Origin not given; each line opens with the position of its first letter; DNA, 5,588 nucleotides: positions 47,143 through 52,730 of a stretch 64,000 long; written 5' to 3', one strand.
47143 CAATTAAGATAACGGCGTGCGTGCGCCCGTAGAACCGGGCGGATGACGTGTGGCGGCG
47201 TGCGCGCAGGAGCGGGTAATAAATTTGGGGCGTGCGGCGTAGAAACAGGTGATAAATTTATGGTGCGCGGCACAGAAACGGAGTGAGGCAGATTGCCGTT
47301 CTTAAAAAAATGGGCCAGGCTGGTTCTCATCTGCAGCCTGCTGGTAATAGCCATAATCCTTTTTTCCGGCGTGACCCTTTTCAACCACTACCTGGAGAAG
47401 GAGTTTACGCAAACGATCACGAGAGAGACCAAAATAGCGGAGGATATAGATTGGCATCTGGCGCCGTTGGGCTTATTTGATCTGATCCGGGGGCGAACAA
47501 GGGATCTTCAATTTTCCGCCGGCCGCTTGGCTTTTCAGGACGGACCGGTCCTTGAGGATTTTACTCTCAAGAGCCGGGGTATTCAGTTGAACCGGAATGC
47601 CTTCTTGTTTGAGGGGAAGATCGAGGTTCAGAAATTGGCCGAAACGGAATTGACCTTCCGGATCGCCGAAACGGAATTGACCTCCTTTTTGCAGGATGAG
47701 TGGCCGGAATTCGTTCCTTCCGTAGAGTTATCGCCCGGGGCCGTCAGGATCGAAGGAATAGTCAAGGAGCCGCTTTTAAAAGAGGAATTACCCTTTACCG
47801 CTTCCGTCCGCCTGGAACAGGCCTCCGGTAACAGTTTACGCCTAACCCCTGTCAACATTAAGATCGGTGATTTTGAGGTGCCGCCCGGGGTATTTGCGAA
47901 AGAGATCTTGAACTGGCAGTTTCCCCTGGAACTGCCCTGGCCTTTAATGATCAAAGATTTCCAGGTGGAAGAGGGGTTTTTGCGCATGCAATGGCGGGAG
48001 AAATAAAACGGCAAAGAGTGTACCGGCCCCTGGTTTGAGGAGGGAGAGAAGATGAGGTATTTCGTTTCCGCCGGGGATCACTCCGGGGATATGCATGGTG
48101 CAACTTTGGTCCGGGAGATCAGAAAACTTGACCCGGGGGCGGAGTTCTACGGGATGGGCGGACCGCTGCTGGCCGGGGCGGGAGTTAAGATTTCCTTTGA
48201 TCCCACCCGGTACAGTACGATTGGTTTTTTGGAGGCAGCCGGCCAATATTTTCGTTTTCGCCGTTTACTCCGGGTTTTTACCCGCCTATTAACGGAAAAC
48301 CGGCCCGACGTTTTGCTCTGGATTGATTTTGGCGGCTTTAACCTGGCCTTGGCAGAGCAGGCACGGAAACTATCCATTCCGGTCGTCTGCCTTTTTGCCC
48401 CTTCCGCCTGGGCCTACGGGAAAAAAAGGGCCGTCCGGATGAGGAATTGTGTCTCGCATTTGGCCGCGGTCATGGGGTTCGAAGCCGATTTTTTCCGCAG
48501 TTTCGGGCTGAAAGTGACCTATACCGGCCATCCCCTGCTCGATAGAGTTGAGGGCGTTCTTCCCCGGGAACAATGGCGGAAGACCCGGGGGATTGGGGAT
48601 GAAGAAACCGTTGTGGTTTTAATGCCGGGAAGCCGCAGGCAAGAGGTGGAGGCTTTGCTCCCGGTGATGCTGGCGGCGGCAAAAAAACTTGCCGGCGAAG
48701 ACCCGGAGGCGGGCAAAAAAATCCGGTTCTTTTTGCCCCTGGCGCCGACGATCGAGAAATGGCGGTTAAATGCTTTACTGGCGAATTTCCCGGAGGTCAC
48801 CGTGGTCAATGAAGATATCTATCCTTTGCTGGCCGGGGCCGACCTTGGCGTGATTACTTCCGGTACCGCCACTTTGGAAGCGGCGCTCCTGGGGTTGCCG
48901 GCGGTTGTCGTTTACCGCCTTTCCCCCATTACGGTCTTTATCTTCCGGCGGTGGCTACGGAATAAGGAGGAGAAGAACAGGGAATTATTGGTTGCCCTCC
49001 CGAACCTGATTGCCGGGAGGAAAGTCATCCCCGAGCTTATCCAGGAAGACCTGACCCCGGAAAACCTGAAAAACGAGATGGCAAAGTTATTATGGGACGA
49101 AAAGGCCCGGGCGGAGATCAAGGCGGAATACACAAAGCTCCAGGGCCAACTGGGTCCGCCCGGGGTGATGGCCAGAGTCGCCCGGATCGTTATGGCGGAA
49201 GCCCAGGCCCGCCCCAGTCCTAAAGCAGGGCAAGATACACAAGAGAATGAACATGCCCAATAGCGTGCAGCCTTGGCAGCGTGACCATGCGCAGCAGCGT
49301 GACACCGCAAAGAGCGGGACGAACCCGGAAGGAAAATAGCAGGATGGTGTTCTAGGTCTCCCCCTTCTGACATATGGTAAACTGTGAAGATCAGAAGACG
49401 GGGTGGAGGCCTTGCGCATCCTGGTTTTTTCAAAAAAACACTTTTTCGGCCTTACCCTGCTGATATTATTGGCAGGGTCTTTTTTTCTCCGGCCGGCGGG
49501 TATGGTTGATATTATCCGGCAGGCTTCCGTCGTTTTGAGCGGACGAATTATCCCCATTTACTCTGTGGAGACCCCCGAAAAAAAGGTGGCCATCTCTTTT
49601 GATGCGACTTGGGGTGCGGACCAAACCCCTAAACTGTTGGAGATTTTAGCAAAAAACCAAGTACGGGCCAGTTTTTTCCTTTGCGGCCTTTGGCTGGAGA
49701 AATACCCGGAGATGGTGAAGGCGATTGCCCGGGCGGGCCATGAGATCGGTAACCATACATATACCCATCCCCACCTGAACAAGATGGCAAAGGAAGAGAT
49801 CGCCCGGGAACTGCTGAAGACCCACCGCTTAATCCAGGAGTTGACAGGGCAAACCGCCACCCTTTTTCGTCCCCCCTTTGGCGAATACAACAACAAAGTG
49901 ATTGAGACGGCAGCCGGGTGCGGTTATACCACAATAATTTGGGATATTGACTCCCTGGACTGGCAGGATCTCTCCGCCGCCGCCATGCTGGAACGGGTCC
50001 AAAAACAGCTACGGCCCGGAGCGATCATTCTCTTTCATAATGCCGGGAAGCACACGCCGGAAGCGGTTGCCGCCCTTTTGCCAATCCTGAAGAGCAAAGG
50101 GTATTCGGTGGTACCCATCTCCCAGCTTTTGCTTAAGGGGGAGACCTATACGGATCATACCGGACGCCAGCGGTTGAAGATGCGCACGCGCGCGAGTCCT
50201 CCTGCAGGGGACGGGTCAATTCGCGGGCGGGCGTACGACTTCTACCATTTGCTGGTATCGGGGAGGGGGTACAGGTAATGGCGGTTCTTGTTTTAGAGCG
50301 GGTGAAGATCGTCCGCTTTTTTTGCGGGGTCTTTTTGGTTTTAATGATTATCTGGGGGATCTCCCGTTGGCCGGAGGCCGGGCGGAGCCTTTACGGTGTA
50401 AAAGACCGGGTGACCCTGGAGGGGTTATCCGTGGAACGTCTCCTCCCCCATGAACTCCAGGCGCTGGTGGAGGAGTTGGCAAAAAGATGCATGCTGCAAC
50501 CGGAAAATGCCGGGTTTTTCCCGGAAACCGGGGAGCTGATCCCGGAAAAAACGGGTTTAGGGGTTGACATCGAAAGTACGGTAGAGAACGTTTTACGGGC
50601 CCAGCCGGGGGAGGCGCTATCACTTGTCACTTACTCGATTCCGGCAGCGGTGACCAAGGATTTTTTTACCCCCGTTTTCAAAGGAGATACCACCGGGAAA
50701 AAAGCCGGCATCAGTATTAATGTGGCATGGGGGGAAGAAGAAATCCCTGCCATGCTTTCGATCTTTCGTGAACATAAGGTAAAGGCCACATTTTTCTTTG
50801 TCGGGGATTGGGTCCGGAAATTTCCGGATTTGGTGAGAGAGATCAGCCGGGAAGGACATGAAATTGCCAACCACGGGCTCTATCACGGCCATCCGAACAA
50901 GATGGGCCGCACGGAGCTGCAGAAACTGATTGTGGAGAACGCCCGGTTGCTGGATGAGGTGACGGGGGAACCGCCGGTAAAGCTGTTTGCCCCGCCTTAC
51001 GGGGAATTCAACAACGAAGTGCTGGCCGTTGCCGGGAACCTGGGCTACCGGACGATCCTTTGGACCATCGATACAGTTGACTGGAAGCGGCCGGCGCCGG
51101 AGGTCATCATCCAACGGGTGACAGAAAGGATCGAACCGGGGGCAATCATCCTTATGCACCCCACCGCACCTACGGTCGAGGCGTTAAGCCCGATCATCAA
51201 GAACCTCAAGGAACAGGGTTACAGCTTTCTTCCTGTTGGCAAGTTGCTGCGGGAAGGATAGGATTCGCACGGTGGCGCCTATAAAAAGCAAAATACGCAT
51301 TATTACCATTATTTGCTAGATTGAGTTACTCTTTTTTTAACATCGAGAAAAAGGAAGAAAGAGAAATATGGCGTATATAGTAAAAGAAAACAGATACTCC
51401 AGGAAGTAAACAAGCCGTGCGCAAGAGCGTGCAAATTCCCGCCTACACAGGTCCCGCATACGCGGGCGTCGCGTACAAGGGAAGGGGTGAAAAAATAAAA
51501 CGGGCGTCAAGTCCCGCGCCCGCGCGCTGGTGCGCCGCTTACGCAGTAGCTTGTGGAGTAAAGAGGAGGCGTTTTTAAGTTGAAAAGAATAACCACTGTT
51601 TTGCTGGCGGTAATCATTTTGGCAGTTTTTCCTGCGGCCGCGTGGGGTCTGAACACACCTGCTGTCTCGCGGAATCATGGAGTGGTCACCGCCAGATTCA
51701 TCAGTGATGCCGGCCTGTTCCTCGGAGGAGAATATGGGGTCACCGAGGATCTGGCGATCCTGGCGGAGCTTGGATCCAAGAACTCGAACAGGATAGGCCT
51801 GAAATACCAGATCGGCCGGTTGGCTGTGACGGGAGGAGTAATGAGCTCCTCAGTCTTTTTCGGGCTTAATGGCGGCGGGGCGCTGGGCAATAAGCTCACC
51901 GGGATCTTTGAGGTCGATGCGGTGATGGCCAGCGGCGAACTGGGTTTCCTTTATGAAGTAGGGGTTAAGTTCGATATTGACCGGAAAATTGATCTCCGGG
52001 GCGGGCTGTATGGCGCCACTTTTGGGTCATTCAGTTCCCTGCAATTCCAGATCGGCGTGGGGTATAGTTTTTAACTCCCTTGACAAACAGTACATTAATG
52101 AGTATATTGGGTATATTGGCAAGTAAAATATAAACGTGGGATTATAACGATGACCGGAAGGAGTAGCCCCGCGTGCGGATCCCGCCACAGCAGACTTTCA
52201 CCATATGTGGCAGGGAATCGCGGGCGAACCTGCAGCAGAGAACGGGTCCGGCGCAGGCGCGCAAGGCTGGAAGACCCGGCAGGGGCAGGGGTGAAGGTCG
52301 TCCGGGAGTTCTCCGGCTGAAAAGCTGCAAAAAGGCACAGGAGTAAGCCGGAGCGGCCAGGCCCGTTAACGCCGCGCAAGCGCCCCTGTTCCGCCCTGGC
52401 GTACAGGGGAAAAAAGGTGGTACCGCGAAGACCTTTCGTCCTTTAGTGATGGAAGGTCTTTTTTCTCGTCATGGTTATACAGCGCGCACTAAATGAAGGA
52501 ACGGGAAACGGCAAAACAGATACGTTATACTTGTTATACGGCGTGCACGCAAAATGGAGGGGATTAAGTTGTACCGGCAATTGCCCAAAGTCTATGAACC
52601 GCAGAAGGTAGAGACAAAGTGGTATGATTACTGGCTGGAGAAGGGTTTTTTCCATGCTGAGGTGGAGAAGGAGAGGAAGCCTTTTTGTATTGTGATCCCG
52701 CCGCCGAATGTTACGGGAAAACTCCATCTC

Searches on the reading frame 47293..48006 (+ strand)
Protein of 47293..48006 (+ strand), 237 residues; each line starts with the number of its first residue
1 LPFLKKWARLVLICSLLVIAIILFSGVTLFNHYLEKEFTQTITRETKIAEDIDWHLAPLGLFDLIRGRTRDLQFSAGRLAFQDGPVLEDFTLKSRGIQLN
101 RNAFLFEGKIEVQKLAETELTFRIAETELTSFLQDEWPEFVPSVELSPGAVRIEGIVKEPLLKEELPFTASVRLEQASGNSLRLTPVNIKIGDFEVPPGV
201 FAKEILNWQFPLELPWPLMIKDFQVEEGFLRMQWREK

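Call 25: search_protein_families(library=pfam, proteins=[window:47293-48006:+])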
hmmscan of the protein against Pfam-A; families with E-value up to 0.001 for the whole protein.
window:47293-48006:+ (237 aa): 1 family
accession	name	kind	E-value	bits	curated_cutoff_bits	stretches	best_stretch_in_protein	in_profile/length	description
PF11209.13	LmeA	-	1.6e-13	51.7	27.3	1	31-231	7-213/217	LmeA-like phospholipid-binding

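Call 44: find_related_loci(query=window:47293-48006:+, collection=metagenome_contigs, flank=10000)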
Query window:47293-48006:+ (237 aa) in metagenome_contigs; peptide patterns used: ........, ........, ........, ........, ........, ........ (x = any residue, [..] = any of these).
124 stretches matched a pattern, but none encodes a relative of the query by tblastn (E <= 1e-3).
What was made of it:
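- Tried and rejected: the metagenome_contigs scan with the LmeA-like protein found nothing (call 44).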

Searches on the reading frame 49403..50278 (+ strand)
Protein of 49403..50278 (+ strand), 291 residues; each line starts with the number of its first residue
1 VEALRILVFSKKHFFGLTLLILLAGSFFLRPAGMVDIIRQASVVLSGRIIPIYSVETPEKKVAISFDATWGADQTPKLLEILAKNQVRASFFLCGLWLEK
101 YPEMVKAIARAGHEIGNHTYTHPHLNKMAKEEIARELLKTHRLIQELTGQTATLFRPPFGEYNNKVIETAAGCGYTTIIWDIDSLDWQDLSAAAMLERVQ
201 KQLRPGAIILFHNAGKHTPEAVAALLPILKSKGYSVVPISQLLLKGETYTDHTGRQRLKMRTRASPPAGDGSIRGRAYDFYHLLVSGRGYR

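Call 25: search_protein_families(library=pfam, proteins=[window:49403-50278:+])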
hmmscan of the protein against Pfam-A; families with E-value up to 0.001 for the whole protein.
window:49403-50278:+ (291 aa): 2 families
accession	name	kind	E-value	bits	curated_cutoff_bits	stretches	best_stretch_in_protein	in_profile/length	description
PF01522.26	Polysacc_deac_1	-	2.4e-39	134.5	23.1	1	55-177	2-123/124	Polysaccharide deacetylase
PF03065.20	Glyco_hydro_57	-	2.2e-06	27.7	21.2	1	96-182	85-173/291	Glycosyl hydrolase family 57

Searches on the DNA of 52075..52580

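Call 30: search_rna_families(source=window, start=52075, end=52580, threshold=evalue, max_evalue=0.001, show_alignments=1)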
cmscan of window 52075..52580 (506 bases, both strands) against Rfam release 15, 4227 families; matches with E-value up to 0.001: 1.
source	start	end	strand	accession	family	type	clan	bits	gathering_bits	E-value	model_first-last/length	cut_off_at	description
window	52141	52446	+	RF00230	T-box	Cis-reg; leader;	-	80.3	93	7e-18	1-219/219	no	T-box leader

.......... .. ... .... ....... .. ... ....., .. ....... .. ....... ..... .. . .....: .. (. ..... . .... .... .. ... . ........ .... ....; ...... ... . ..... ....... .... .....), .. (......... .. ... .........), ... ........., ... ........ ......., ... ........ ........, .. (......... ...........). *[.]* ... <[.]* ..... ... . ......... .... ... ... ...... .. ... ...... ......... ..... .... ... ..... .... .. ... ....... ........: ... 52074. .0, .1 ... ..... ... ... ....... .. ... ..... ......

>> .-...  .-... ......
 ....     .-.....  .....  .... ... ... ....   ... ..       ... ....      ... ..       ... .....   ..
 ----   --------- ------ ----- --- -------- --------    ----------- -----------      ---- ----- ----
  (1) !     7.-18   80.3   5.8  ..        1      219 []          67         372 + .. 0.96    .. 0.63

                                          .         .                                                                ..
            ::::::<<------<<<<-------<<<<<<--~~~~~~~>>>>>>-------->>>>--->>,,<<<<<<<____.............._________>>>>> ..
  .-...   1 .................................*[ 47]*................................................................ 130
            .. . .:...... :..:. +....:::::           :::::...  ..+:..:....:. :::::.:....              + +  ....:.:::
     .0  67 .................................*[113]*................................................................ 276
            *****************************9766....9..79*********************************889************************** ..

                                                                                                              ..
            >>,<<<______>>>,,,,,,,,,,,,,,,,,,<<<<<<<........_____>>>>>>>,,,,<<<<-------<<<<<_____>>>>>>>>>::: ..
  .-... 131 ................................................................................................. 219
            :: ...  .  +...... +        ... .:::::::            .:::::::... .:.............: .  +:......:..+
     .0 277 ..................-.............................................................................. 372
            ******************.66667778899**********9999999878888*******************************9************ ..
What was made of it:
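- Checked: 52170-52177, likewise my own run, lies in a T-box leader (call 30).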
